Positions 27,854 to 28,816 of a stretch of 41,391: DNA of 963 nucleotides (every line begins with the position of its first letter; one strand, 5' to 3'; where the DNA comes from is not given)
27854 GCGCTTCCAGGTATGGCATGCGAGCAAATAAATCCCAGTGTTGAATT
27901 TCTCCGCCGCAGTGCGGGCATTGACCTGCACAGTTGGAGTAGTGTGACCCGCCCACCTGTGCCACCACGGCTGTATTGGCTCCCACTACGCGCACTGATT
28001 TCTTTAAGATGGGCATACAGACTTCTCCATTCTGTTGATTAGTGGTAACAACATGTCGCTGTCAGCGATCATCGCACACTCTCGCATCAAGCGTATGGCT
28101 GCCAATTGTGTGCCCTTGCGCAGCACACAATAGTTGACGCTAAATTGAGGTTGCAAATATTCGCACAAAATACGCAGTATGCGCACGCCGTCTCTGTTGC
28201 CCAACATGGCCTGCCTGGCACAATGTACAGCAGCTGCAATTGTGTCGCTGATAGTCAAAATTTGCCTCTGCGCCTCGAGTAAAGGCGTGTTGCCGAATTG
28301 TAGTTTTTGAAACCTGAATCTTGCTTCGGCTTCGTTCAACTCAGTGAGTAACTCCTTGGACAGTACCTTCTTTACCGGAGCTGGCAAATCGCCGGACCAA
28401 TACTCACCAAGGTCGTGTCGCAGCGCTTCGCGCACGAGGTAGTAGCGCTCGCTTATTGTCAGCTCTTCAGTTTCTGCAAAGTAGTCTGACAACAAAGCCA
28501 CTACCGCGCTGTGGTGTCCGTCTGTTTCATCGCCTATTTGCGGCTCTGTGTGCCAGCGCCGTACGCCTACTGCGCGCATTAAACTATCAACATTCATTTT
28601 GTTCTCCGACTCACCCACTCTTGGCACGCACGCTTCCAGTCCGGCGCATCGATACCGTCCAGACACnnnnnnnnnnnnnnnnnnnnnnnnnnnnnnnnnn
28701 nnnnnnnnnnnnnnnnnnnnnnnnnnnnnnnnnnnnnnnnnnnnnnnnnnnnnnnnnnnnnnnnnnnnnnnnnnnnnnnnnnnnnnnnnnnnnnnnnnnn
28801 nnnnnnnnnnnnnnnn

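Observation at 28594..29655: Divergent ThyA-family enzyme (PCN instead of PCH, C-terminal extension); likely dUMP hydroxymethylase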

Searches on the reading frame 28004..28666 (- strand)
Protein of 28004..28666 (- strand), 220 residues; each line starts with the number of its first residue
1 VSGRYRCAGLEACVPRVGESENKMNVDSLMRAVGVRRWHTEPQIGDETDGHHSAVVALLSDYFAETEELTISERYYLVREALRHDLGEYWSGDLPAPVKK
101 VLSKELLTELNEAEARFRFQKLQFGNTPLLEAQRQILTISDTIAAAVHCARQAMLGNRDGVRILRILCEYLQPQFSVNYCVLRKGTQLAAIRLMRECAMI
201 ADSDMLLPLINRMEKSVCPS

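Call 3: search_protein_families(library=pfam, proteins=[window:28004-28666:-], max_evalue=0.01)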
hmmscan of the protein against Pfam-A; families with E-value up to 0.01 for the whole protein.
window:28004-28666:- (220 aa): 2 families
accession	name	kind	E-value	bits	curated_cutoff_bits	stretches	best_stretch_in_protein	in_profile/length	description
PF12917.13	YfbR-like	-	6.1e-10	39.5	25.9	1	31-159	8-151/182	5'-deoxynucleotidase YfbR-like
PF13023.12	HD_3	-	0.00011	22.6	22.5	1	36-115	8-85/165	HD domain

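Call 4: search_protein_families(library=phrogs, proteins=[window:28004-28666:-], max_evalue=0.001)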
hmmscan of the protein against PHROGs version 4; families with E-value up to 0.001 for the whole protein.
window:28004-28666:- (220 aa): 4 families
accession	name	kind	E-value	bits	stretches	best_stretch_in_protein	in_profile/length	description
phrog_6047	-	unknown function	7.2e-17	63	1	26-160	9-134/186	-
phrog_7076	-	DNA, RNA and nucleotide metabolism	5.4e-09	37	1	23-157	3-143/188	dATP triphosphohydrolase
phrog_33710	-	unknown function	5.3e-05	23.3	1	27-114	167-248/340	-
phrog_318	-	other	0.00057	20.6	1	77-103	158-184/296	deoxyribonucleoside 5' monophosphate phosphatase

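Call 31: search_protein_families(library=ncbifam, proteins=[window:28004-28597:-], max_evalue=0.001)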
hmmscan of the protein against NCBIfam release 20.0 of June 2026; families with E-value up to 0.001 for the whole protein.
window:28004-28597:- (197 aa): 1 family
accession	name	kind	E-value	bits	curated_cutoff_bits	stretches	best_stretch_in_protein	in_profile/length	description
NF003009.0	PRK03826.1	equivalog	0.00038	20.2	122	0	8-99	12-105/197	5'-deoxynucleotidase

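Call 71: search_solved_structures(query=window:28004-28597:-, max_evalue=1, show_alignments=1)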
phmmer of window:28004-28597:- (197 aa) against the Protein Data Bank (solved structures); distinct sequences matched with E-value up to 1: 7.
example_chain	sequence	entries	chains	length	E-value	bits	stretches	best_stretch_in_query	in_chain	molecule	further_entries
3mzo_A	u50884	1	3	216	0.0052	19.9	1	26-92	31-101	Lin2634 protein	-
2paq_A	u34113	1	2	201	0.022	17.9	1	8-87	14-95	5'-deoxynucleotidase YfbR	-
2par_A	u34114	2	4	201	0.15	15.1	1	8-87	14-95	5'-deoxynucleotidase YfbR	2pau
5tk6_A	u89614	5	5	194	0.47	13.6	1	9-102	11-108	OxsA protein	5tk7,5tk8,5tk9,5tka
6zpa_A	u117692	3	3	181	0.59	13.2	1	55-99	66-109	DatZ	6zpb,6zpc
4g1u_C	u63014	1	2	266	0.81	12.8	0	97-164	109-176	Hemin import ATP-binding protein HmuV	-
1xx7_A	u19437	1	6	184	0.85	12.7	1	28-121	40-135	oxetanocin-like protein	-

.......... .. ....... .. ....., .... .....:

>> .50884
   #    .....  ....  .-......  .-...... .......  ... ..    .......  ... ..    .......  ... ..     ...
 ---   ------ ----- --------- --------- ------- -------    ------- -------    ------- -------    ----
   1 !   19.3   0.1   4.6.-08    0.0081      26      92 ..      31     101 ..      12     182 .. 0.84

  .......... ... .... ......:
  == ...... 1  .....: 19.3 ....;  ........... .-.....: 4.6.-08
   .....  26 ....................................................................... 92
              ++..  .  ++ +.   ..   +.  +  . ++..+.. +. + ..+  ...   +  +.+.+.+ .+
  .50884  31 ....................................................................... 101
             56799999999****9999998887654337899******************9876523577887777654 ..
